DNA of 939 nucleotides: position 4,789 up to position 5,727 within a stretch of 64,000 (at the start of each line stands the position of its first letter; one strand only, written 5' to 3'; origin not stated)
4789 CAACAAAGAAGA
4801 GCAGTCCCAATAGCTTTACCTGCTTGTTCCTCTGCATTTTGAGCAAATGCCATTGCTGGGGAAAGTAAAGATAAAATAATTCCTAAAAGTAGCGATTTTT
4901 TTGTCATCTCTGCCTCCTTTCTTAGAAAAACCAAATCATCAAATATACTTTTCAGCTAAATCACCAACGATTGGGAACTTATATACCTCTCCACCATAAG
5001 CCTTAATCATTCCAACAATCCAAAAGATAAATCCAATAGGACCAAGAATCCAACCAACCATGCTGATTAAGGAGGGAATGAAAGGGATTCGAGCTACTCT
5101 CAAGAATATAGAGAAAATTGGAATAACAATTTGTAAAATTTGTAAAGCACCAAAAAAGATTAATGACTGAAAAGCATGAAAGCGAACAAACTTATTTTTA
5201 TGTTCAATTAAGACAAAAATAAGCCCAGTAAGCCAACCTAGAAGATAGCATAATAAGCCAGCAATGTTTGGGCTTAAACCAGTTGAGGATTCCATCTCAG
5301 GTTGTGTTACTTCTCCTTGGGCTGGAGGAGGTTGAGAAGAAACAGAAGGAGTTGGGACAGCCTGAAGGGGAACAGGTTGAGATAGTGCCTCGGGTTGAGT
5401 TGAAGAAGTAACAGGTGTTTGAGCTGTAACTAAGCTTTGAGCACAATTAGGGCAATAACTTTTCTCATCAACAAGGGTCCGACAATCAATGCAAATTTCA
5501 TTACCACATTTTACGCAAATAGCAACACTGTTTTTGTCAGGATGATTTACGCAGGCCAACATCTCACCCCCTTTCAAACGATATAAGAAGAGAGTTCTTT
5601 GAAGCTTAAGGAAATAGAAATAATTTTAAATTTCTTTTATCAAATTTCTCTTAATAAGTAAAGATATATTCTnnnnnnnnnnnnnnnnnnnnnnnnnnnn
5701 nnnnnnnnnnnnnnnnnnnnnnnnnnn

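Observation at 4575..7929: Tandemly duplicated zinc-ribbon / DUF4870 (YteJ-like) / lipoprotein membrane module, with a third DUF4870 paralogue at 54 kb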

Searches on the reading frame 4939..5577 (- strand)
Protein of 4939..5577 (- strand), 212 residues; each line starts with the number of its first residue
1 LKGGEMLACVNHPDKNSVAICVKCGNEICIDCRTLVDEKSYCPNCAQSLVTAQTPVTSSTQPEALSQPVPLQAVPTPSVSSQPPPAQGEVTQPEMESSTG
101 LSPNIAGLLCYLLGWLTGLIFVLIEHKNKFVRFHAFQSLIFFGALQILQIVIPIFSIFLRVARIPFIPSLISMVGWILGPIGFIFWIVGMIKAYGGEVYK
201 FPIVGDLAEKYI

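Call 3: search_protein_families(library=pfam, proteins=[window:4939-5577:-], max_evalue=1)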
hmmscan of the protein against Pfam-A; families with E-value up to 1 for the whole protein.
window:4939-5577:- (212 aa): 12 families
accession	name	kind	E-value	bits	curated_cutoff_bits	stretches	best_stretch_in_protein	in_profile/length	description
PF09685.15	DUF4870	-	4.3e-07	30.3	25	1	106-204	14-103/107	Domain of unknown function (DUF4870)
PF24445.1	DUF7564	-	0.02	15.7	32.2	1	19-80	6-59/76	Family of unknown function (DUF7564)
PF00643.29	zf-B_box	-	0.021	15.4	24.1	1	6-33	3-30/42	B-box zinc finger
PF14570.12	zf-RING_4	-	0.026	14.8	27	1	17-47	14-45/48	RING/Ubox like zinc-binding domain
PF13240.11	Zn_Ribbon_1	-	0.052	13.8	25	0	37-45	11-19/23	zinc-ribbon domain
PF06221.18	zf-C2HC5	-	0.096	13.1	25.8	1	11-53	10-48/54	Putative zinc finger motif, C2HC5-type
PF01485.27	IBR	-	0.27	11.8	24.3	1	15-42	38-65/65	IBR domain, a half RING-finger domain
PF14634.12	zf-RING_5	-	0.31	11.5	27.9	1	9-46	5-42/43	zinc-RING finger domain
PF13920.12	zf-C3HC4_3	-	0.36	11.1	27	1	9-48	5-45/49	Zinc finger, C3HC4 type (RING finger)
PF12773.13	DZR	-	0.4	11.3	27.3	1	12-45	6-44/45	Double zinc ribbon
PF13639.12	zf-RING_2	-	0.87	10.3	27.3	0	9-45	6-43/44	Ring finger domain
PF23104.1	Zf-C2H2_ZNF451_6th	-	0.92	10.1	27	1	40-50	2-12/25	Sixth Zinc fingers C2H2 type, ZNF451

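Call 4: search_protein_families(library=ncbifam, proteins=[window:4939-5577:-], max_evalue=1)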
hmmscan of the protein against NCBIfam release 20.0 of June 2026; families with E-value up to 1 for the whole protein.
window:4939-5577:- (212 aa): 2 families
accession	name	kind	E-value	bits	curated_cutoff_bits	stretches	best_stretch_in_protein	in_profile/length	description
NF001607.0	PRK00398.1-4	equivalog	0.11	12.3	89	1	18-47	9-36/53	DNA-directed RNA polymerase subunit P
TIGR00622.1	ssl1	subfamily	0.49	11.1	45.1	1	15-46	78-110/112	TFIIH complex SSL1-like subunit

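Call 9: find_homologous_proteins(query=window:4939-5577:-)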
Query window:4939-5577:- (212 aa): 1381 proteins with E <= 0.001 among 1519 candidates; the best 120 are listed.
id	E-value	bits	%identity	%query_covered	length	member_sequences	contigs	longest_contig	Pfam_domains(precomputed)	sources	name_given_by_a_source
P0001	6.6e-135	466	100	98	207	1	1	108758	PF09685.16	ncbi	-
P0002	2.3e-42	163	45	97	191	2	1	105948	PF09685.16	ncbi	-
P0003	1.9e-41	160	39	65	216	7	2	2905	PF09685.16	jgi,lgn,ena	-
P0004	3.9e-37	146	44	54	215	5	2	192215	PF09685.16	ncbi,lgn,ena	-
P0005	1.4e-34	138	47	76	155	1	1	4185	PF09685.16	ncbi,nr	ncbi:MAG: DUF4870 domain-containing protein [Rubrobacteridae bacterium]|nr:DUF4870 domain-containing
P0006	7.3e-33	132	57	54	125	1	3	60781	PF09685.16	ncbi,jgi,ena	ncbi:MAG: DUF4870 domain-containing protein [Candidatus Bathyarchaeia archaeon]|jgi:uncharacterized 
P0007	7.9e-33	132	55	54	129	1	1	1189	PF09685.16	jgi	jgi:uncharacterized membrane protein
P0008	9.9e-33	132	57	54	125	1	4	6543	PF09685.16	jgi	jgi:uncharacterized membrane protein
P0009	1.5e-32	131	57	54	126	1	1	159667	PF09685.16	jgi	jgi:uncharacterized membrane protein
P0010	1.8e-32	131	54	54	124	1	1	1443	PF09685.16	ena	-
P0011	5.6e-32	129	53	57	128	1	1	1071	PF09685.16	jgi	jgi:uncharacterized membrane protein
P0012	6.3e-32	129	61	55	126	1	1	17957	PF09685.16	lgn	-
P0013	6.9e-32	129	43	85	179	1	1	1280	PF13240.12,PF09685.16,PF13248.12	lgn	-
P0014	7.1e-32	129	52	57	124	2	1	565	PF09685.16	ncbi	-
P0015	2.1e-31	127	54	57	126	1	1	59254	PF09685.16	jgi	jgi:uncharacterized membrane protein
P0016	2.2e-31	127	56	54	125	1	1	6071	PF09685.16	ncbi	-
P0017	2.5e-31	127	40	91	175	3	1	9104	PF13240.12,PF09685.16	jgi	jgi:uncharacterized membrane protein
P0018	3.0e-31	127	54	54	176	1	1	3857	PF13240.12,PF09685.16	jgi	-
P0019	7.2e-31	126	52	57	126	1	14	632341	PF09685.16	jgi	jgi:uncharacterized membrane protein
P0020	9.0e-31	125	38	91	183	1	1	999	PF13240.12,PF09685.16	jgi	jgi:uncharacterized membrane protein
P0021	1.1e-30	125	52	58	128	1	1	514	PF09685.16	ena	-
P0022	1.8e-30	124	41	91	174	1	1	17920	PF13240.12,PF09685.16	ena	-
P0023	2.1e-30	124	52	54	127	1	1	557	PF09685.16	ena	-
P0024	3.0e-30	124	48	57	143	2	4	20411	PF13240.12,PF12773.14,PF24463.2,PF09685.16,PF13248.12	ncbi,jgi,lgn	jgi:uncharacterized membrane protein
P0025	3.4e-30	123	40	90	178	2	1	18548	PF13240.12,PF14803.12,PF12773.14,PF24463.2,PF09685.16,PF13248.12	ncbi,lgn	-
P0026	5.0e-30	123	54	57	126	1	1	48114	PF09685.16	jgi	jgi:uncharacterized membrane protein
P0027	5.1e-30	123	57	54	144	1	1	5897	PF13240.12,PF12773.14,PF09685.16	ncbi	-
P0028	5.7e-30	123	54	58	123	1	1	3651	PF09685.16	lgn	-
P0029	5.8e-30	123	50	58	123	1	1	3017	PF09685.16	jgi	-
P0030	6.1e-30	123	54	58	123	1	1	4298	PF09685.16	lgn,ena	-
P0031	7.6e-30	122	54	54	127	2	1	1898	PF09685.16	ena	-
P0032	9.5e-30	122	51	57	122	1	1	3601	PF09685.16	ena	-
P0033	1.1e-29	122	53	56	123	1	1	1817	PF09685.16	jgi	jgi:uncharacterized membrane protein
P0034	1.4e-29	121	49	59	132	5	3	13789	PF09685.16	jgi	jgi:uncharacterized membrane protein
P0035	1.9e-29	121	54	58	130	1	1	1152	PF09685.16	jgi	-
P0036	2.0e-29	121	40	91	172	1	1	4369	PF13240.12,PF09685.16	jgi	jgi:uncharacterized membrane protein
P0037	2.1e-29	121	54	58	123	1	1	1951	PF09685.16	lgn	-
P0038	2.2e-29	121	52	56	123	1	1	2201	PF09685.16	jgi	jgi:uncharacterized membrane protein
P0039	2.2e-29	121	49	63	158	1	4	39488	PF13240.12,PF12773.14,PF24463.2,PF09685.16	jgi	jgi:uncharacterized membrane protein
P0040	2.3e-29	121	47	61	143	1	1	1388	PF09685.16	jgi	-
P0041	2.4e-29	121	40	91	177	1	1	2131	PF13240.12,PF12773.14,PF24463.2,PF09685.16,PF13248.12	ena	-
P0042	3.1e-29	120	50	61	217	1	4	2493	PF09685.16,PF14237.12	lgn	-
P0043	4.5e-29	120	43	91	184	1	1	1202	PF13240.12,PF09685.16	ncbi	-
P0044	4.8e-29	120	52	58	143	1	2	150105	PF13240.12,PF12773.14,PF24463.2,PF09685.16,PF13248.12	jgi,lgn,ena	-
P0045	6.4e-29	119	52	54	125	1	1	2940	PF09685.16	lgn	-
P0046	7.2e-29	119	41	94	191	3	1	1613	PF13240.12,PF09685.16,PF13248.12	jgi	jgi:uncharacterized membrane protein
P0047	1.0e-28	119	54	54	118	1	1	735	PF09685.16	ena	-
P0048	1.3e-28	118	52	58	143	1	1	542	PF13240.12,PF12773.14,PF09685.16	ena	-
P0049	2.1e-28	118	51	57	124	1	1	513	PF09685.16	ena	-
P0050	2.4e-28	117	52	58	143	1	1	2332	PF13240.12,PF12773.14,PF09685.16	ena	-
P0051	2.6e-28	117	48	58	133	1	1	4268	PF09685.16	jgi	jgi:uncharacterized membrane protein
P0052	2.9e-28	117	38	90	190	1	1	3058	PF13240.12,PF09685.16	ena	-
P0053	3.1e-28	117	52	58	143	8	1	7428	PF13240.12,PF12773.14,PF09685.16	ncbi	-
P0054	3.3e-28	117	53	58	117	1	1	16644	PF09685.16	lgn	-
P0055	3.6e-28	117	42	81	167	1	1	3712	PF13240.12,PF12773.14,PF09685.16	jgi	jgi:uncharacterized membrane protein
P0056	3.7e-28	117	50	55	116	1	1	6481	PF09685.16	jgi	jgi:uncharacterized membrane protein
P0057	4.0e-28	117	49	59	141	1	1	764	PF13240.12,PF12773.14,PF24463.2,PF09685.16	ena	-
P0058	4.4e-28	116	54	57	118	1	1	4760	PF09685.16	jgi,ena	-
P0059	4.5e-28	116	56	54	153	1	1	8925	PF13240.12,PF09685.16,PF13248.12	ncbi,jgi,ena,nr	ncbi:MAG TPA: zinc-ribbon domain-containing protein [Symbiobacteriaceae bacterium]|nr:zinc-ribbon do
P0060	4.7e-28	116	52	54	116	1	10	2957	PF09685.16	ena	-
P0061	4.9e-28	116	48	58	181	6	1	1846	PF09685.16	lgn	-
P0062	5.0e-28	116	51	58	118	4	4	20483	PF09685.16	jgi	jgi:uncharacterized membrane protein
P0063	5.1e-28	116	51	53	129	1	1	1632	PF09685.16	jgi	jgi:uncharacterized membrane protein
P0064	5.7e-28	116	48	61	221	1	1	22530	PF09685.16,PF14237.12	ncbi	-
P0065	5.8e-28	116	52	55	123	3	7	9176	PF09685.16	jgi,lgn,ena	-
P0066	5.9e-28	116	51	54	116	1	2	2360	PF09685.16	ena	-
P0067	6.2e-28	116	55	54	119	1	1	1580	PF09685.16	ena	-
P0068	8.7e-28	116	52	59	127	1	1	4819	PF09685.16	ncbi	ncbi:MAG: DUF4870 domain-containing protein [Actinomycetota bacterium]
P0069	1.1e-27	115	41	92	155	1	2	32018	PF13240.12,PF12773.14,PF24463.2,PF09685.16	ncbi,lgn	ncbi:MAG: DUF4870 domain-containing protein [Mycobacterium leprae]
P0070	1.1e-27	115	45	64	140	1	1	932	PF09685.16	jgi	jgi:uncharacterized membrane protein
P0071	1.1e-27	115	48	58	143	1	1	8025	PF13240.12,PF12773.14,PF24463.2,PF09685.16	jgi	jgi:uncharacterized membrane protein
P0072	1.2e-27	115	49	58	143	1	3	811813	PF13240.12,PF12773.14,PF24463.2,PF09685.16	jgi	jgi:uncharacterized membrane protein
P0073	1.3e-27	115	48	55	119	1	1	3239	PF09685.16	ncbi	-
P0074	1.5e-27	115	47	68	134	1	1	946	PF09685.16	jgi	jgi:uncharacterized membrane protein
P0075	1.5e-27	115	51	55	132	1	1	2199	PF09685.16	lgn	-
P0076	1.8e-27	114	37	95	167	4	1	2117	PF13240.12,PF09685.16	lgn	-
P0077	2.0e-27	114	48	58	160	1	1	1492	PF09685.16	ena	-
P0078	2.5e-27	114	50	54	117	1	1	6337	PF09685.16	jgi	jgi:uncharacterized membrane protein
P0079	2.7e-27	114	54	54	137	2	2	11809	PF09685.16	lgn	-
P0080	3.0e-27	114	49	55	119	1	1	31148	PF09685.16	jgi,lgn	jgi:uncharacterized membrane protein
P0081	3.2e-27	114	39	86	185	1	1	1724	PF13240.12,PF09685.16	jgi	jgi:uncharacterized membrane protein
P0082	3.2e-27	114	48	58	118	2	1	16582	PF09685.16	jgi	-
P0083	3.8e-27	113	47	53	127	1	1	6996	PF09685.16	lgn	-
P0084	4.6e-27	113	49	61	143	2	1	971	PF13240.12,PF12773.14,PF09685.16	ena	-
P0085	4.8e-27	113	53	58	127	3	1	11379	PF09685.16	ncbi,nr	ncbi:MAG: DUF4870 domain-containing protein [Actinomycetota bacterium]|nr:DUF4870 domain-containing 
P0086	5.1e-27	113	48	58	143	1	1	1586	PF13240.12,PF12773.14,PF24463.2,PF09685.16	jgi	jgi:uncharacterized membrane protein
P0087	5.5e-27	113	44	57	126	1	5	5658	PF09685.16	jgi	jgi:uncharacterized membrane protein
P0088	6.1e-27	113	54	54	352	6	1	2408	PF09685.16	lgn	-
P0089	6.9e-27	113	51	58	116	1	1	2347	PF09685.16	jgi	-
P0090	7.8e-27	112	50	62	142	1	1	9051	PF09685.16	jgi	jgi:uncharacterized membrane protein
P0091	8.2e-27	112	48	61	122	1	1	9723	PF09685.16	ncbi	-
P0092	8.7e-27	112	54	53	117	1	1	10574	PF09685.16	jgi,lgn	-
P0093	9.6e-27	112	47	61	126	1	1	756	PF09685.16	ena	-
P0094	1.1e-26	112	45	62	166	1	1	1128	PF09685.16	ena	-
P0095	1.2e-26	112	52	55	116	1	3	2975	PF09685.16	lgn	-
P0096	1.8e-26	111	53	55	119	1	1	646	PF09685.16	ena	-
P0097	2.0e-26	111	45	63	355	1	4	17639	PF09685.16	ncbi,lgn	-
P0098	2.0e-26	111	43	63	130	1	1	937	PF09685.16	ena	-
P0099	2.0e-26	111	47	62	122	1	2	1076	PF09685.16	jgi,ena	-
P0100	2.2e-26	111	45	63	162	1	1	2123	PF13240.12,PF12773.14,PF24463.2,PF09685.16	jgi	jgi:uncharacterized membrane protein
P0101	2.3e-26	111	55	57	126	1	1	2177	PF09685.16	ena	-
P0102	2.5e-26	111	45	59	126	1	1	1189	PF09685.16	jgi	jgi:uncharacterized membrane protein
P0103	2.6e-26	111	48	58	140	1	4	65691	PF09685.16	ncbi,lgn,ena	-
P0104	3.0e-26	110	45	57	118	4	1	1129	PF09685.16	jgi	-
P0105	3.4e-26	110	44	60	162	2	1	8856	PF13240.12,PF12773.14,PF24463.2,PF09685.16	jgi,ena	-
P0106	3.7e-26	110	49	57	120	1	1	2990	PF09685.16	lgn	-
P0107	3.8e-26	110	47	61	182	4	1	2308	PF13240.12,PF12773.14,PF09685.16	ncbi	-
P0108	3.9e-26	110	50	55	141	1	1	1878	PF13240.12,PF09685.16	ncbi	-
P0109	4.0e-26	110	50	55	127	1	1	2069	PF09685.16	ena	-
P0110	4.0e-26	110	40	91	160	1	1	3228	PF13240.12,PF09685.16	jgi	jgi:uncharacterized membrane protein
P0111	4.4e-26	110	47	61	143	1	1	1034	PF13240.12,PF09685.16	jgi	jgi:uncharacterized membrane protein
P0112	4.5e-26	110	52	58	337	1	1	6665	PF09685.16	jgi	jgi:uncharacterized membrane protein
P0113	4.8e-26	110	50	54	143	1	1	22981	PF13240.12,PF12773.14,PF09685.16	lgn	-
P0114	4.9e-26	110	46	57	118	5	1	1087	PF09685.16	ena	-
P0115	4.9e-26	110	48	53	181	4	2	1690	PF13240.12,PF09685.16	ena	-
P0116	5.1e-26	110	40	90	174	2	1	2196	PF13240.12,PF09685.16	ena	-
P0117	5.2e-26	110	49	55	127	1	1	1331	PF09685.16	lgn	-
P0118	5.3e-26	110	50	59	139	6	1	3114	PF13240.12,PF12773.14,PF24463.2,PF09685.16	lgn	-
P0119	5.7e-26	110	50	58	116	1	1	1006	PF09685.16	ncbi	-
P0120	5.8e-26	110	44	67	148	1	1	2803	PF09685.16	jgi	jgi:uncharacterized membrane protein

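Call 10: find_encoding_contigs(protein=P0001, flank=6000, max_places=3)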
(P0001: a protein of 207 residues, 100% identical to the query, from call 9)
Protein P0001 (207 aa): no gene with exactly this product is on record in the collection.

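Call 11: find_encoding_contigs(protein=P0002, flank=8000, max_places=3)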
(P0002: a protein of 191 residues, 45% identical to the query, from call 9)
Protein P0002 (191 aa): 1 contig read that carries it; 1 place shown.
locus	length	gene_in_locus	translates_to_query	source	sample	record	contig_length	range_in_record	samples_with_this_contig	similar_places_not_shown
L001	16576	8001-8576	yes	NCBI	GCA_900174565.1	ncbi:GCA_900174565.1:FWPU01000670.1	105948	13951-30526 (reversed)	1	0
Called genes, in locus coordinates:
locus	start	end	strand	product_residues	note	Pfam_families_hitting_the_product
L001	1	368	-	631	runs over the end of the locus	PF00009:GTP_EFTU, PF09106:WHD_2nd_SelB (faint), PF25461:Beta-barrel_SelB, PF09107:WHD_3rd_SelB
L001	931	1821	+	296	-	PF00005:ABC_tran, PF13304:AAA_21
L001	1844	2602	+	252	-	PF12679:ABC2_membrane_2, PF10920:DUF2705, PF12698:ABC2_membrane_3 (weak)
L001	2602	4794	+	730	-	PF18072:FGAR-AT_linker, PF00586:AIRS, PF02769:AIRS_C, PF00586:AIRS, PF02769:AIRS_C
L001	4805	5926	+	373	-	PF00310:GATase_2 (faint), PF13230:GATase_4 (faint), PF13522:GATase_6, PF13537:GATase_7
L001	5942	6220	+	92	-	-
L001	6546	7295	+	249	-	PF01904:DUF72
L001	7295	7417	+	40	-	-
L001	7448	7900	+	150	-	PF13298:LigD_N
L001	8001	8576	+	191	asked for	PF09685:MamF_MmsF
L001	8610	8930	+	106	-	PF03091:CutA1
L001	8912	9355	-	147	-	PF11977:RNase_Zc3h12a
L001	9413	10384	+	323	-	PF01261:AP_endonuc_2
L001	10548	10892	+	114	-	PF04343:DUF488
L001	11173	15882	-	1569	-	PF10102:DUF2341, PF16656:Pur_ac_phosph_N (weak)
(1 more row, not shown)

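Call 60: search_solved_structures(query=window:4939-5562:-, max_evalue=10, show_alignments=2)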
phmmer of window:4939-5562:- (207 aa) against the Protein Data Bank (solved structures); distinct sequences matched with E-value up to 10: 15.
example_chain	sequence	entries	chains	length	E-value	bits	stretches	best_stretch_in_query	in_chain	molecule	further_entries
7ckl_B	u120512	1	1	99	0.12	15.3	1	17-59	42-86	RING finger protein Z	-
7ela_B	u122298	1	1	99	0.21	14.5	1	17-59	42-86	RING finger protein Z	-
5nus_B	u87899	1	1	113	0.39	13.6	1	15-50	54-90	p44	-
2m1s_A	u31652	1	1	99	0.44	13.5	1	17-58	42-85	RING finger protein Z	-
1z60_A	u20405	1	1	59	0.45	13.4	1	9-40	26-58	TFIIH basal transcription factor complex p44 subunit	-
4qiw_P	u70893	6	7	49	0.52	13.2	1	12-50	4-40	DNA-directed RNA polymerase subunit P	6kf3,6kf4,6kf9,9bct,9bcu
9jta_C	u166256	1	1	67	0.91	12.5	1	14-60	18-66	E3 ubiquitin-protein ligase RNF213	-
36ro_P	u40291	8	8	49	1.4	11.8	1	13-50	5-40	DNA-directed RNA polymerase subunit Rpo12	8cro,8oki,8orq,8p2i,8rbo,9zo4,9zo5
2cur_A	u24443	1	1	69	2.2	11.2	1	12-47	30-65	Skeletal muscle LIM-protein 1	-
2cor_A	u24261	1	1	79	2.5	11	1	7-43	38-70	PINCH protein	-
5o85_B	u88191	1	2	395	3.5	10.5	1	10-44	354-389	General transcription factor IIH subunit 2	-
5obz_B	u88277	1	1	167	5.6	9.9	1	16-49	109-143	Putative transcription factor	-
3ztg_A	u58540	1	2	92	6.4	9.7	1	12-51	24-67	E3 UBIQUITIN-PROTEIN LIGASE RBBP6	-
28jm_E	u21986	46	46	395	8.5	9.3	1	10-44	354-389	General transcription factor IIH subunit 2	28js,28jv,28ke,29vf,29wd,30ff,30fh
8ebs_E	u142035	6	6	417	8.9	9.2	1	10-44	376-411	General transcription factor IIH subunit 2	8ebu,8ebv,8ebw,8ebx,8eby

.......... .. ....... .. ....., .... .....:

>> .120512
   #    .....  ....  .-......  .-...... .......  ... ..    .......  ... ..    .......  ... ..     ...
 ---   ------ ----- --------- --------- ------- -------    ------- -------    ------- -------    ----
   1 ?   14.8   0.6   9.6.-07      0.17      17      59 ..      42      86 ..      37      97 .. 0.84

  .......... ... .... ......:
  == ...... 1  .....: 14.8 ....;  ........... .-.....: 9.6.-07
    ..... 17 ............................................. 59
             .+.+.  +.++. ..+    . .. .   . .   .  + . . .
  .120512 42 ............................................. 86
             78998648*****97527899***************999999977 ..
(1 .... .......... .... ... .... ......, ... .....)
